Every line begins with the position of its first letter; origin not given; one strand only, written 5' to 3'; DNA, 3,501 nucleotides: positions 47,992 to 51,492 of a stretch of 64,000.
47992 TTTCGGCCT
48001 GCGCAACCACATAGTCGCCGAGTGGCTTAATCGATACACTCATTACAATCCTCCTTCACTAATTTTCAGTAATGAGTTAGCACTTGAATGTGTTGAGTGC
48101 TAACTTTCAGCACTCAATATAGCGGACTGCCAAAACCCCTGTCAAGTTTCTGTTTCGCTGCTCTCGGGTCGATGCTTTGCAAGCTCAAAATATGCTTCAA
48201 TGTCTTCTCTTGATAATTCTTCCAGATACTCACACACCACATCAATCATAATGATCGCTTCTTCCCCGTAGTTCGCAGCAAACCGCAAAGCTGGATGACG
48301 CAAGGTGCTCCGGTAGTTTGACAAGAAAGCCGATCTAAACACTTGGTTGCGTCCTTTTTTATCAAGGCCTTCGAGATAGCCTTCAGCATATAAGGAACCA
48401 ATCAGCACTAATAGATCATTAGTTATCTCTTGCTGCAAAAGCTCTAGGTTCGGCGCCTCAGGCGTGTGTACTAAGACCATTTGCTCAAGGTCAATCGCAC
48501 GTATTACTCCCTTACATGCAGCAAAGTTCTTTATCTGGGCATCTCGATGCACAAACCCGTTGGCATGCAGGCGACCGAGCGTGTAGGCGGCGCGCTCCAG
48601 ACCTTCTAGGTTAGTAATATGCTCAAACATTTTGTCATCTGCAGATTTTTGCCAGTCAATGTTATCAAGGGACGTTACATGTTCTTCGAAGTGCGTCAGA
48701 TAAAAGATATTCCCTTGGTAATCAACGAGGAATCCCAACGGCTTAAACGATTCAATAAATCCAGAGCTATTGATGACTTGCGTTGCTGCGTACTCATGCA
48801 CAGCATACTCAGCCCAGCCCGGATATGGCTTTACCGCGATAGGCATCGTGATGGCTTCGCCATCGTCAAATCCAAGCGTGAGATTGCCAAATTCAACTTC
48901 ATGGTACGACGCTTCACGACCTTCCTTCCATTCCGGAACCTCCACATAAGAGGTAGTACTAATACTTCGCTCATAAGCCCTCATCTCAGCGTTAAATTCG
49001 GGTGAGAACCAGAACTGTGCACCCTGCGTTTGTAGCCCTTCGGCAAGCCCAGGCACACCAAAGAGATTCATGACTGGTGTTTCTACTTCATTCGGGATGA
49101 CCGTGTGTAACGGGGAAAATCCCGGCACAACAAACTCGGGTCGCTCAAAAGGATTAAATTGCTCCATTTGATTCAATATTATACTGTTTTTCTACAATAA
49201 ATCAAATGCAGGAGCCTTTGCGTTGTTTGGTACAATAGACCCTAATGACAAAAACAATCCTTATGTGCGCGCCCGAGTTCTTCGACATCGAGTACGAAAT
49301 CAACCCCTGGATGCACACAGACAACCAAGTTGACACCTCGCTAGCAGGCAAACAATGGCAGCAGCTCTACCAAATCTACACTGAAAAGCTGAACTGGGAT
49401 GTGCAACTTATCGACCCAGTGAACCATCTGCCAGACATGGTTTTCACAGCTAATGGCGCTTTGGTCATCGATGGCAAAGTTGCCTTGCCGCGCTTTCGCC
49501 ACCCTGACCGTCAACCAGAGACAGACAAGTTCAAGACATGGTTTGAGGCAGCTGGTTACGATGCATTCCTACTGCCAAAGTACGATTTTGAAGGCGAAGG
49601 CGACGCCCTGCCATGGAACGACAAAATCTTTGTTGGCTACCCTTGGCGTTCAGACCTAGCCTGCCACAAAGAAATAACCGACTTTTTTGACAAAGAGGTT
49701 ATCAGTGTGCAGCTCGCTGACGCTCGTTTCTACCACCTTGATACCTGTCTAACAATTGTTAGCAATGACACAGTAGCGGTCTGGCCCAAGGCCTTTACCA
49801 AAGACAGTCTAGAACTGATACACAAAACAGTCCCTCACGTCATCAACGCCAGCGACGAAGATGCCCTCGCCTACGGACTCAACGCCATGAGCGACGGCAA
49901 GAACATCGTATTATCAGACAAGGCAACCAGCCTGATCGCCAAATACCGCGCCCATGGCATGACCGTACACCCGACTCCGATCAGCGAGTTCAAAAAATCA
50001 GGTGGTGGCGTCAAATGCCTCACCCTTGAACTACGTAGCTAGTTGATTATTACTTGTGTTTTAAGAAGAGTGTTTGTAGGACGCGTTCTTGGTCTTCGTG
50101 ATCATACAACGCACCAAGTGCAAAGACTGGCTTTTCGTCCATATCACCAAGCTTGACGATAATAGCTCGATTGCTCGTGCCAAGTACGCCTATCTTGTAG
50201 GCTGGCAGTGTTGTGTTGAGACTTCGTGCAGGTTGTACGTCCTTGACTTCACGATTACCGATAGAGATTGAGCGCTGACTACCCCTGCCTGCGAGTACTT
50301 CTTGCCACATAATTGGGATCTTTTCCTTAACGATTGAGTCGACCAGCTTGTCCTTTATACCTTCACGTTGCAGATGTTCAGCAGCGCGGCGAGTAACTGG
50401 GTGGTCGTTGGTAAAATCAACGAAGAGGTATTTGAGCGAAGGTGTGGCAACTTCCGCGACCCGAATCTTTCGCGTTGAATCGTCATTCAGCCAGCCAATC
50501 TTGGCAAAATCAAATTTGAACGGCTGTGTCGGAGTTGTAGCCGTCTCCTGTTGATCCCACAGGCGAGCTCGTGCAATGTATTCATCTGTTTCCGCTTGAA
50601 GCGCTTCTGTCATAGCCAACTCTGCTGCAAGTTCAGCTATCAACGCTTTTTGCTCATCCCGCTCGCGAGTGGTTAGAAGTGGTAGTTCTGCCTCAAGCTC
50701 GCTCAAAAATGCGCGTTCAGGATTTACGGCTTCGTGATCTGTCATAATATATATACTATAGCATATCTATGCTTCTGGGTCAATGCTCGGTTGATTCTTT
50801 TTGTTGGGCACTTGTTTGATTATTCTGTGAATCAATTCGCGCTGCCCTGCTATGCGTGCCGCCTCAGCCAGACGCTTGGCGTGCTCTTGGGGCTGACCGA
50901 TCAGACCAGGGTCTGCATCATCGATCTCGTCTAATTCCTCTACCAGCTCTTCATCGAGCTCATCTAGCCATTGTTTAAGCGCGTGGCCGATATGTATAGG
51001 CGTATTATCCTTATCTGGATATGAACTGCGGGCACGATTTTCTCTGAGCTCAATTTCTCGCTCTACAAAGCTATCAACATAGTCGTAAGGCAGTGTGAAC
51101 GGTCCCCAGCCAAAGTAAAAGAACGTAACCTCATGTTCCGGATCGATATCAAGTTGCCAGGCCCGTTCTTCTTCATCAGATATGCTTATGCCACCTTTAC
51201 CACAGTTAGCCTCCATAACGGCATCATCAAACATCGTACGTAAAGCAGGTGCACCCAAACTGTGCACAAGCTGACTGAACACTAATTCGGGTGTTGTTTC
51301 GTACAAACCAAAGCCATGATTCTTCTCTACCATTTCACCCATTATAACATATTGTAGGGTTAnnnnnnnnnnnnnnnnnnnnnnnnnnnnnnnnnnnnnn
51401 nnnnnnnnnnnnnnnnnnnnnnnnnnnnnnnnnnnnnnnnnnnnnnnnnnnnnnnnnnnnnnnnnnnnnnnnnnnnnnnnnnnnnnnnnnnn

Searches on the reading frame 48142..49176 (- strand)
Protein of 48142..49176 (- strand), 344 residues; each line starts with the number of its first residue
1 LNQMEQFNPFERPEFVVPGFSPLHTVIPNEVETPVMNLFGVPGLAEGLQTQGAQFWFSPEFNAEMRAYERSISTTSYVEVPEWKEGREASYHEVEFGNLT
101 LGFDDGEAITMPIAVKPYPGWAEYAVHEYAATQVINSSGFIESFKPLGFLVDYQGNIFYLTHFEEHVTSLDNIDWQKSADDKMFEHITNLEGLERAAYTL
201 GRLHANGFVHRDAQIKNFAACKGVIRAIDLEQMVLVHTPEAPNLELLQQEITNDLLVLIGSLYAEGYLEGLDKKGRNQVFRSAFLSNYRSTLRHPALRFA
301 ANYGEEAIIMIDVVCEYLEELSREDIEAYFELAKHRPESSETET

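Call 4: search_protein_families(library=pfam, proteins=[window:48142-49176:-], max_evalue=0.1)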
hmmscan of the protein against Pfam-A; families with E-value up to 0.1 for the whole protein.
window:48142-49176:- (344 aa): 0 families

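Call 5: search_protein_families(library=ncbifam, proteins=[window:48142-49176:-], max_evalue=0.1)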
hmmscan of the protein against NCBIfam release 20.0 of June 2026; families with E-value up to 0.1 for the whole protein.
window:48142-49176:- (344 aa): 3 families
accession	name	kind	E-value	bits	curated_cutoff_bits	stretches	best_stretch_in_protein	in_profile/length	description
TIGR03724.2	arch_bud32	equivalog_domain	0.0019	17.7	125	1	181-231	78-129/193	KEOPS complex kinase/ATPase Bud32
NF041310.1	Prot_Kin_Rio1_Halo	equivalog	0.012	15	480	1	200-243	205-248/273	serine/threonine-protein kinase Rio1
NF007174.0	PRK09605.1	equivalog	0.02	13.4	447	1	173-239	413-471/535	bifunctional N(6)-L-threonylcarbamoyladenine synthase/serine/threonine protein kinase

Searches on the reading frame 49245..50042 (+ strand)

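Call 4: search_protein_families(library=pfam, proteins=[window:49245-50042:+], max_evalue=0.1)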
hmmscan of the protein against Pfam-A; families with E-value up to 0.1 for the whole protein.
window:49245-50042:+ (265 aa): 2 families
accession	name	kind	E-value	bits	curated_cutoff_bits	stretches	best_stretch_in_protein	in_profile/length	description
PF19420.4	DDAH_eukar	-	3.5e-12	46.6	23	1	26-263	20-290/291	N,N dimethylarginine dimethylhydrolase, eukaryotic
PF02274.22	ADI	-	1.7e-10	40.9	22.8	2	52-187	114-264/377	Arginine deiminase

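Call 5: search_protein_families(library=ncbifam, proteins=[window:49245-50042:+], max_evalue=0.1)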
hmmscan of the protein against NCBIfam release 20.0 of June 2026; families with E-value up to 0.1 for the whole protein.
window:49245-50042:+ (265 aa): 7 families
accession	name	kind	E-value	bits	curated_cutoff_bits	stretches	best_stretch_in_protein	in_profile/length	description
NF045659.1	DiMArgaseDdahMtb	equivalog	1.3e-88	296.8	300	1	2-263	23-283/283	dimethylargininase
NF052232.1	Arg_dihydro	equivalog_domain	2.4e-67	227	450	1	4-261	4-265/266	arginine dihydrolase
NF052231.1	bifunc_ArgZ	exception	6.5e-67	226.2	1025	1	4-263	6-269/696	bifunctional arginine dihydrolase/ornithine cyclodeaminase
NF045660.1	DiMthArgaseDdahStm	equivalog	8.6e-21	74.8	340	1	27-261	22-247/249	dimethylargininase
NF002381.0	PRK01388.1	subfamily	1.7e-10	40.4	414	1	51-189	140-292/405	arginine deiminase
TIGR01078.1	arcA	equivalog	2.2e-09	36.6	489.1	1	55-188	148-293/408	arginine deiminase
NF045658.1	DiMArgaseDdah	equivalog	1e-05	25.5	450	1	46-261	42-252/254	dimethylargininase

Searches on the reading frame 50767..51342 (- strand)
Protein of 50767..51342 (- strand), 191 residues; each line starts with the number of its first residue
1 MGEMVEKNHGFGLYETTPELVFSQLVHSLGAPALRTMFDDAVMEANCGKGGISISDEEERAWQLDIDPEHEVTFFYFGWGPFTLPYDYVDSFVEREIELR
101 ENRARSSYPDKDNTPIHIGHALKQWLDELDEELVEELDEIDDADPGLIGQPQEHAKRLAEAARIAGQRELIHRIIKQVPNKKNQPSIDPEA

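Call 4: search_protein_families(library=pfam, proteins=[window:50767-51342:-], max_evalue=0.1)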
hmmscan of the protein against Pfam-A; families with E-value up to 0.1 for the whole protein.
window:50767-51342:- (191 aa): 0 families

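Call 5: search_protein_families(library=ncbifam, proteins=[window:50767-51342:-], max_evalue=0.1)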
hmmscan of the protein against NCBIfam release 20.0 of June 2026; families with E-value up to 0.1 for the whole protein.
window:50767-51342:- (191 aa): 0 families

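Call 31: list_cluster_members(proteins=[P0001, window:50767-51342:-])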
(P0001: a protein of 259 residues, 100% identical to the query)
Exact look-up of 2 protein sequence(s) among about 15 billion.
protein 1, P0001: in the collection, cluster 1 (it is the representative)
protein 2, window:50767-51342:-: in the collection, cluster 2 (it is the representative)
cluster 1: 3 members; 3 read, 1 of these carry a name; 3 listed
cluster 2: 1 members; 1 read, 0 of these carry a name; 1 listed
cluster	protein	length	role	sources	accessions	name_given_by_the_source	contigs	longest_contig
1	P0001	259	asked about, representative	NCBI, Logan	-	-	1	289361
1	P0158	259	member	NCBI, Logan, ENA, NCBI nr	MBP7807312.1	EndoU domain-containing protein [Candidatus Saccharibacteria bacterium]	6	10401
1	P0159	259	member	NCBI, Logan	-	-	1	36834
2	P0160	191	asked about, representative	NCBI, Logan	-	-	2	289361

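Call 39: search_protein_families(library=padloc, proteins=[window:50767-51342:-], max_evalue=0.1)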
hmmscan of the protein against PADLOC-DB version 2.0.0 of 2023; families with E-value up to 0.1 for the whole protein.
window:50767-51342:- (191 aa): 0 families

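Call 40: search_protein_families(library=phrogs, proteins=[window:50767-51342:-], max_evalue=0.1)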
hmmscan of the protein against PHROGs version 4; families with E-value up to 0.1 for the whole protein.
window:50767-51342:- (191 aa): 0 families

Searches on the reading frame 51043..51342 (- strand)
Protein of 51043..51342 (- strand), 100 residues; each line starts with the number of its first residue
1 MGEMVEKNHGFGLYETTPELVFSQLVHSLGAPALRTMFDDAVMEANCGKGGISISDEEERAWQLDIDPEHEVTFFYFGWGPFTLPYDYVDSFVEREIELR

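Call 41: find_homologous_proteins(query=A2, max_evalue=0.001)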
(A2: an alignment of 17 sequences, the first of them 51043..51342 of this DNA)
Query A2 (17 sequences) (100 aa, profile of the alignment): 7 proteins with E <= 0.001 among 723 candidates.
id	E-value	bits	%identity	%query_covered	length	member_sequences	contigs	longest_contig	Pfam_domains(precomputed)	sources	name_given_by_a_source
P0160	4.6e-19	86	100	100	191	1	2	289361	-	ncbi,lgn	-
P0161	3.7e-18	83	95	100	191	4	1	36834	-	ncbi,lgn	-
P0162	2.2e-17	81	33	21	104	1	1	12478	-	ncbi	-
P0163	1.6e-16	78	-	-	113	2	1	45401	-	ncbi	ncbi:MAG TPA: hypothetical protein VF733_03075 [Candidatus Saccharimonadales bacterium]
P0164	3.9e-11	61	-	-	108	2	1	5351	-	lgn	-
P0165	1.1e-8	53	32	22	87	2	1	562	-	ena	-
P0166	2.6e-4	39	36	14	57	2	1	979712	-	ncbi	ncbi:MAG TPA: hypothetical protein VIM53_04295 [Candidatus Saccharimonadales bacterium]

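Call 55: find_homologous_proteins(query=A2, max_evalue=10)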
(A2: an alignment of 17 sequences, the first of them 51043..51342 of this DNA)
Query A2 (17 sequences) (100 aa, profile of the alignment): 7 proteins with E <= 10 among 723 candidates.
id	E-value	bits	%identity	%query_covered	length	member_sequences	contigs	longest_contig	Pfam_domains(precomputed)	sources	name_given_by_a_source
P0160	4.6e-19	86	100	100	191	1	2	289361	-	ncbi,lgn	-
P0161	3.7e-18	83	95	100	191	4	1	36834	-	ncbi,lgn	-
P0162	2.2e-17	81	33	21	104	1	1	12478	-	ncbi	-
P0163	1.6e-16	78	-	-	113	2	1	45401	-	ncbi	ncbi:MAG TPA: hypothetical protein VF733_03075 [Candidatus Saccharimonadales bacterium]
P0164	3.9e-11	61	-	-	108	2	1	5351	-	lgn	-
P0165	1.1e-8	53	32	22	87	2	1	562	-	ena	-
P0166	2.6e-4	39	36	14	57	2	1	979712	-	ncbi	ncbi:MAG TPA: hypothetical protein VIM53_04295 [Candidatus Saccharimonadales bacterium]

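Call 60: predict_structure(alignment_id=A5)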
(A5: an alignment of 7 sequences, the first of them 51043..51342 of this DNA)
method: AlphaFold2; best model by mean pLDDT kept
length: 100 residues; sequences in the alignment: 7
mean_pLDDT: 73.9   pTM: 0.62
mean pLDDT of the five models: 73.9, 73.7, 72.9, 71.3, 71.0
residues with pLDDT >= 90: 1; 70-90: 70; 50-70: 14; < 50: 15
segments of 3 or more residues with pLDDT < 50: 1-14
pLDDT, mean of each block of 10 residues (from residue 1): 37 63 84 86 81 63 77 77 88 85
secondary structure, 60 per line:
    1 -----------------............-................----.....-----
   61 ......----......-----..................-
elements in order: H18-29 H31-46 E51-55 E61-66 E71-76 E82-85 H86-99
